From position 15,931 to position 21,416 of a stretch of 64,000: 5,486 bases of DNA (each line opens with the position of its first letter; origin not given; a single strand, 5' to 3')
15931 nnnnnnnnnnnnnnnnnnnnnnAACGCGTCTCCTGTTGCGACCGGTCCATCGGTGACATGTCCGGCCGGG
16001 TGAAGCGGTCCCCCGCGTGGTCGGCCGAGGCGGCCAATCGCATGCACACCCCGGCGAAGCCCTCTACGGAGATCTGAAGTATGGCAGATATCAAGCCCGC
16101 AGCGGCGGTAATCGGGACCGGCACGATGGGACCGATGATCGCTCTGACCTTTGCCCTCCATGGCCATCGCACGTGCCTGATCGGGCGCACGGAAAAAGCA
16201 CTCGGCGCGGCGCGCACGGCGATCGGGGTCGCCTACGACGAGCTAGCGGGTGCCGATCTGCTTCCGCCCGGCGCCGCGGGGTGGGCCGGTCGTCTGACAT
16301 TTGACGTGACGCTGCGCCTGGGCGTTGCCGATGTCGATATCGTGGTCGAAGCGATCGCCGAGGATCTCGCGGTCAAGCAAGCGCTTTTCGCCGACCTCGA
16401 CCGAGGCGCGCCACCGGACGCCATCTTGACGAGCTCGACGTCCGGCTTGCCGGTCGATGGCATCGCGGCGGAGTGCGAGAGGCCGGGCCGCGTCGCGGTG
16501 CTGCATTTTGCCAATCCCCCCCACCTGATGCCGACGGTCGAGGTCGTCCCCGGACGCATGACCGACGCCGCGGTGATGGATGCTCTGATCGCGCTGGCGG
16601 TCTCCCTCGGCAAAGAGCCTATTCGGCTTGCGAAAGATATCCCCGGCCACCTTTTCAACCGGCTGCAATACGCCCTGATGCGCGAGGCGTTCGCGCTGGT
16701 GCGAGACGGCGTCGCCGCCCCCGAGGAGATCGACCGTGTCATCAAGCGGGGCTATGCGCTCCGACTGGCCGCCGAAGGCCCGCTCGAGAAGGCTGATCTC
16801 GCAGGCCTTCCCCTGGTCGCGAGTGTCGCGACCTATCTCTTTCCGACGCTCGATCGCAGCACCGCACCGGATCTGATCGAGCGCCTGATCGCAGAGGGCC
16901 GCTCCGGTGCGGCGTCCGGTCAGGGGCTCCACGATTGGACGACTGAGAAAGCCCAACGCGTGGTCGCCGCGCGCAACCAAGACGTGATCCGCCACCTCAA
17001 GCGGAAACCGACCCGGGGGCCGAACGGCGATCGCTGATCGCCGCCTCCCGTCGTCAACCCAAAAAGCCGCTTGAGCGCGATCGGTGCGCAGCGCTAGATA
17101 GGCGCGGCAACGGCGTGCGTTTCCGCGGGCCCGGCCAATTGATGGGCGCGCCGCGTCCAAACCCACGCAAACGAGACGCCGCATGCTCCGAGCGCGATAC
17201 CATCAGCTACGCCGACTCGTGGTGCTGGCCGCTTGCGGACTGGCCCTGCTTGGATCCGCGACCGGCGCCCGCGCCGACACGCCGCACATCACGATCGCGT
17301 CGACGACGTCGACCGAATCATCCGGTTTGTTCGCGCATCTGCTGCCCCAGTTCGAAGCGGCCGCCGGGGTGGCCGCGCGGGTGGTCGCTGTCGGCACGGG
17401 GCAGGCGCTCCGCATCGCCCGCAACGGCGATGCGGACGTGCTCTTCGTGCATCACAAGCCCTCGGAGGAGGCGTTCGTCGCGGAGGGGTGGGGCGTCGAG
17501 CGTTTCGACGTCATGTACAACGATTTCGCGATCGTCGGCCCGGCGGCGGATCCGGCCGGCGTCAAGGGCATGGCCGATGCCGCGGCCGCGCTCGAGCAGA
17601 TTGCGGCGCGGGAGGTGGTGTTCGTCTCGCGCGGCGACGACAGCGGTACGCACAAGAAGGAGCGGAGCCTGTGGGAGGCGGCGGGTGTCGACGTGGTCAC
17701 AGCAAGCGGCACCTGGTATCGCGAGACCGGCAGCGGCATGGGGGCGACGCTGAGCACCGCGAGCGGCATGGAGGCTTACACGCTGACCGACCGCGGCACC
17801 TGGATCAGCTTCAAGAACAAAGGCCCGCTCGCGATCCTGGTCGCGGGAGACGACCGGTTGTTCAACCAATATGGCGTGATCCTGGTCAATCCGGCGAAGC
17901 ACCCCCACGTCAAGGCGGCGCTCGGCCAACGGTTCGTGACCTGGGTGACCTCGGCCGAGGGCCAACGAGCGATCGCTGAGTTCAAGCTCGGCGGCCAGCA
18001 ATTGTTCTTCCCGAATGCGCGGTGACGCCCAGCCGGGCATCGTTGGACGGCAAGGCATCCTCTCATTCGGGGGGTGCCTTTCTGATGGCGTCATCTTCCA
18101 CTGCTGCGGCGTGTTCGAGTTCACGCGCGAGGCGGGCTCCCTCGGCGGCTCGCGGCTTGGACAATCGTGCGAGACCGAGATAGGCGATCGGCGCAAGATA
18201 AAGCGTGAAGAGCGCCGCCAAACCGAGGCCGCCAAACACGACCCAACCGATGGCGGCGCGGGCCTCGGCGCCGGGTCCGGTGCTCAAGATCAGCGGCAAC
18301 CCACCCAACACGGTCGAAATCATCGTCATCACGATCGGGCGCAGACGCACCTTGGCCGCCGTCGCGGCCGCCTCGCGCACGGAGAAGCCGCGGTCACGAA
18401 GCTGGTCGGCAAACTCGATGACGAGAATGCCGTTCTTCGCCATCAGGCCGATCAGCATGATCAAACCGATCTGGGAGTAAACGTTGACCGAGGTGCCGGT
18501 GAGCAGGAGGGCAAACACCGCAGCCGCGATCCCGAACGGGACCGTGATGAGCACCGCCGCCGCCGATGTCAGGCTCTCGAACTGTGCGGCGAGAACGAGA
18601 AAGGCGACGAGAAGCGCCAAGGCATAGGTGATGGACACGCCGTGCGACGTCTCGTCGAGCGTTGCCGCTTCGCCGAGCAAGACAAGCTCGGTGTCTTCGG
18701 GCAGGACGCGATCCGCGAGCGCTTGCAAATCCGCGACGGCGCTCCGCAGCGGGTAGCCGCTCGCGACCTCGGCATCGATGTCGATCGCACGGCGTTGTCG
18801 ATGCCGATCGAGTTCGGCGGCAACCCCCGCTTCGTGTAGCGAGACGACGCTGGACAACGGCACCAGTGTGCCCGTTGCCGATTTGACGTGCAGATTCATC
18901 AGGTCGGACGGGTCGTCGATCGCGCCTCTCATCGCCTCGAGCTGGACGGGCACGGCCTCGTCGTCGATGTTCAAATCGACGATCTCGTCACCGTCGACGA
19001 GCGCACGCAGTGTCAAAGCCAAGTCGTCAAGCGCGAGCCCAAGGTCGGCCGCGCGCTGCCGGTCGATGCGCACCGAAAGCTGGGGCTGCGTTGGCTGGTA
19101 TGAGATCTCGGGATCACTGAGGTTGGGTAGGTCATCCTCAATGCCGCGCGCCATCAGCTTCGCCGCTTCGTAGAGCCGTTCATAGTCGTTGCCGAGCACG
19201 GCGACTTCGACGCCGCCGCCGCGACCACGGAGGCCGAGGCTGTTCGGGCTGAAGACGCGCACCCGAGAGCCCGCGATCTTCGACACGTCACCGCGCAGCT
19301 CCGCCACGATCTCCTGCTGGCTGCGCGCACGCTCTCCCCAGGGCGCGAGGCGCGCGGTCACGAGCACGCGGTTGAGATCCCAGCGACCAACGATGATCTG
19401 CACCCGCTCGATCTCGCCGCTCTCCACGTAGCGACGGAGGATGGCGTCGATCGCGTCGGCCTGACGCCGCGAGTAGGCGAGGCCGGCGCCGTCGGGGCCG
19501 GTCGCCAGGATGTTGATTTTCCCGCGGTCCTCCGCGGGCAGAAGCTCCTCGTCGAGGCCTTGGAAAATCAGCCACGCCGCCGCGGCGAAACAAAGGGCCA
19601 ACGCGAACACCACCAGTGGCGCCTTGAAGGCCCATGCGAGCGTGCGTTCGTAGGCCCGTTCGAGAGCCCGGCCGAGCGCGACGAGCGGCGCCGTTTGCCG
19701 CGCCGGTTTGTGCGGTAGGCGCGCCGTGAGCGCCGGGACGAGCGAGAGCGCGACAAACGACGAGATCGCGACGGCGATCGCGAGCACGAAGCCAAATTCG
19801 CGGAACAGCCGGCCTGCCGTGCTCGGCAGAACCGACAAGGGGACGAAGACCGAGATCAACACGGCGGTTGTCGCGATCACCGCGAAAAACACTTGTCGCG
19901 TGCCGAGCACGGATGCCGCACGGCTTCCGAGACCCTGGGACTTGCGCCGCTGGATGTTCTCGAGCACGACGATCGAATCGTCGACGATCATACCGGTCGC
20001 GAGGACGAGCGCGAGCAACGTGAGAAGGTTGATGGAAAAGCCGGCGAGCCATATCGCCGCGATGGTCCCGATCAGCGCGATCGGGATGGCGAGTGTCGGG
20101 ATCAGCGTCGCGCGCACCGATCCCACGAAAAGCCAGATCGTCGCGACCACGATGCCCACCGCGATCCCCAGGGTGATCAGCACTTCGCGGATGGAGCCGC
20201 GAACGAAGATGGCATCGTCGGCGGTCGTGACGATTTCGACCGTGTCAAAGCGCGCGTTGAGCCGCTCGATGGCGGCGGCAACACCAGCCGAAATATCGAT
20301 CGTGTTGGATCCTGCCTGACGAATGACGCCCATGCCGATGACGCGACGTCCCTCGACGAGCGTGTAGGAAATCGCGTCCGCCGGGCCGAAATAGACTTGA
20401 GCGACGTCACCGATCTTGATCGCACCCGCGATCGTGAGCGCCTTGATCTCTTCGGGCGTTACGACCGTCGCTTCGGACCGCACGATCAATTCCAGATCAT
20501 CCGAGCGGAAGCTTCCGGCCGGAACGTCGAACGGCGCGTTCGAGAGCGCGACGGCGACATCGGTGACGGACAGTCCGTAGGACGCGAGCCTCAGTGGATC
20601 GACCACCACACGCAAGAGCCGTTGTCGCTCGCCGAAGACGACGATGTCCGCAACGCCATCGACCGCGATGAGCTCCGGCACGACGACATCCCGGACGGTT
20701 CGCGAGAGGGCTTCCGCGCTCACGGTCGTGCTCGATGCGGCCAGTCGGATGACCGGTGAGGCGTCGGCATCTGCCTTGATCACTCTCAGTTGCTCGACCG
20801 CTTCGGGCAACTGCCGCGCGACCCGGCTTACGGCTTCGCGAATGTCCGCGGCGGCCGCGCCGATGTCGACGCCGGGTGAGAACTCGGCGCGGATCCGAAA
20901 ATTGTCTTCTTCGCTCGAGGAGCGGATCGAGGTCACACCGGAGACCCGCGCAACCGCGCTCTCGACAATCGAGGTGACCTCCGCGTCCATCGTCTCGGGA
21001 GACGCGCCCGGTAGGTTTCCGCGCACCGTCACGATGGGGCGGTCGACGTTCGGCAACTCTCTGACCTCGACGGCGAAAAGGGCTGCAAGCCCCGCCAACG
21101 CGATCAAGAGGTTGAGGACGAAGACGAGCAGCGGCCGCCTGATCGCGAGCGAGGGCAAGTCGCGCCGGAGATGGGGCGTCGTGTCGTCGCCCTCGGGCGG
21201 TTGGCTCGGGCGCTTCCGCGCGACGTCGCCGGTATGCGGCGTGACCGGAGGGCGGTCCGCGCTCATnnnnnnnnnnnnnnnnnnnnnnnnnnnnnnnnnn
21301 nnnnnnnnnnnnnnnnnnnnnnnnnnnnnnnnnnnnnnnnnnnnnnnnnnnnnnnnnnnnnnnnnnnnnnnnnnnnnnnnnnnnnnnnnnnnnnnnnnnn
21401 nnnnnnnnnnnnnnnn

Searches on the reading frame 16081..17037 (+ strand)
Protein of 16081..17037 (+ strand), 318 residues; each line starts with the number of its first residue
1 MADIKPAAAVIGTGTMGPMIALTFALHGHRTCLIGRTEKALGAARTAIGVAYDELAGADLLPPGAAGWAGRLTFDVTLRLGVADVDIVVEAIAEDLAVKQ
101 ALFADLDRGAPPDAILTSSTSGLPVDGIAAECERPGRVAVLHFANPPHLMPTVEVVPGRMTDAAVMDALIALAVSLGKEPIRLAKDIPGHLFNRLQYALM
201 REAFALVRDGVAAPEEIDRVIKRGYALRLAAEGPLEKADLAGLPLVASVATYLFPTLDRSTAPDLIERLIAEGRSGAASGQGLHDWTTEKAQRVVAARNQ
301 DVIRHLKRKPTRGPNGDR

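Call 10: search_protein_families(library=pfam, proteins=[window:16081-17037:+], max_evalue=0.001)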
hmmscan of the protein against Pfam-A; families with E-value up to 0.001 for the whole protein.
window:16081-17037:+ (318 aa): 2 families
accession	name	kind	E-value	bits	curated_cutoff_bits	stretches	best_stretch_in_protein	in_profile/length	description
PF02737.24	3HCDH_N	-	5.2e-47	160.5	22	1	8-186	2-179/180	3-hydroxyacyl-CoA dehydrogenase, NAD binding domain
PF00725.27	3HCDH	-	2.5e-15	57.2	22.1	1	189-285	1-96/97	3-hydroxyacyl-CoA dehydrogenase, C-terminal domain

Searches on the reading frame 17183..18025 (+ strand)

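Call 10: search_protein_families(library=pfam, proteins=[window:17183-18025:+], max_evalue=0.001)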
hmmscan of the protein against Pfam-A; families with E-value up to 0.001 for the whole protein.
window:17183-18025:+ (280 aa): 4 families
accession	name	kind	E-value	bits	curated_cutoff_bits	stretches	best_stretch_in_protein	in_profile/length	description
PF12849.12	PBP_like_2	-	2.1e-47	162.6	27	1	32-259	5-267/267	PBP superfamily domain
PF13531.11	SBP_bac_11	-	4.2e-13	50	25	1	47-266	10-223/227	Bacterial extracellular solute-binding protein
PF03466.25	LysR_substrate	-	0.00031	20.6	28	1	33-111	5-83/209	LysR substrate binding domain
PF01547.30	SBP_bac_1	-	0.00085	19.8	26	0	216-261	265-306/307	Bacterial extracellular solute-binding protein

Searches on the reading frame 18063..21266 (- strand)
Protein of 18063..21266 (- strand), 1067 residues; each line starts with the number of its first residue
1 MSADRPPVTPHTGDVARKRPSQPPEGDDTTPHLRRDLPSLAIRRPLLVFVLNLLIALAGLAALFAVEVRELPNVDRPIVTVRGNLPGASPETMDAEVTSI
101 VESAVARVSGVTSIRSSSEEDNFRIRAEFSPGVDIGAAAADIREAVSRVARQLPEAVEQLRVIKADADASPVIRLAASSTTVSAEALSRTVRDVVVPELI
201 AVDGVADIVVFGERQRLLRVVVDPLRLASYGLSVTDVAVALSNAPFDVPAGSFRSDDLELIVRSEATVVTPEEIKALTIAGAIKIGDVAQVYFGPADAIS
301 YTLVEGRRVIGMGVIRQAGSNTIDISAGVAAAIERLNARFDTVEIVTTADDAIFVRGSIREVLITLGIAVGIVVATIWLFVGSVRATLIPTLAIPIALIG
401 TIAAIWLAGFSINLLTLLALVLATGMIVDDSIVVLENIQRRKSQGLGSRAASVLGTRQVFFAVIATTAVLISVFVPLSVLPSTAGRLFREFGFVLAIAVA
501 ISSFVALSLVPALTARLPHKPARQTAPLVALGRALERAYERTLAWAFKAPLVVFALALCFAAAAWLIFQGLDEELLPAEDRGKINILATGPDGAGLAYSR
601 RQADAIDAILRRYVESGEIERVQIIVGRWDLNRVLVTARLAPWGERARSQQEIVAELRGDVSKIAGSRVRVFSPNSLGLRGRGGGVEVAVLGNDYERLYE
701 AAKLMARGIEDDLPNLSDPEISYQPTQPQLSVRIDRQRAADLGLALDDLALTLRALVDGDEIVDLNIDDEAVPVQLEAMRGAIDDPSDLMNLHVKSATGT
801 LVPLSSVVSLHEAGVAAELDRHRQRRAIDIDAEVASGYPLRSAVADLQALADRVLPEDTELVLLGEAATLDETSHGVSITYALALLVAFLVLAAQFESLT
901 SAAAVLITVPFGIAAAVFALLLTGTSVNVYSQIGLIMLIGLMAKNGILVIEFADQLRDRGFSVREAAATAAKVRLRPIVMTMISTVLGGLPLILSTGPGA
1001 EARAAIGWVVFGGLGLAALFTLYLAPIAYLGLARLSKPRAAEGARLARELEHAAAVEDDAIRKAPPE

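Call 10: search_protein_families(library=pfam, proteins=[window:18063-21266:-], max_evalue=0.001)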
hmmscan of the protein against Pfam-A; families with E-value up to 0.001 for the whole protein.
window:18063-21266:- (1067 aa): 2 families
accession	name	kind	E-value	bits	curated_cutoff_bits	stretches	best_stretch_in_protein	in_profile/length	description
PF00873.25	ACR_tran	-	4.5e-238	793.1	28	1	39-1030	3-1018/1021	AcrB/AcrD/AcrF family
PF03176.21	MMPL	-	6.3e-07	29.1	20.5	1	349-524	143-313/333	MMPL family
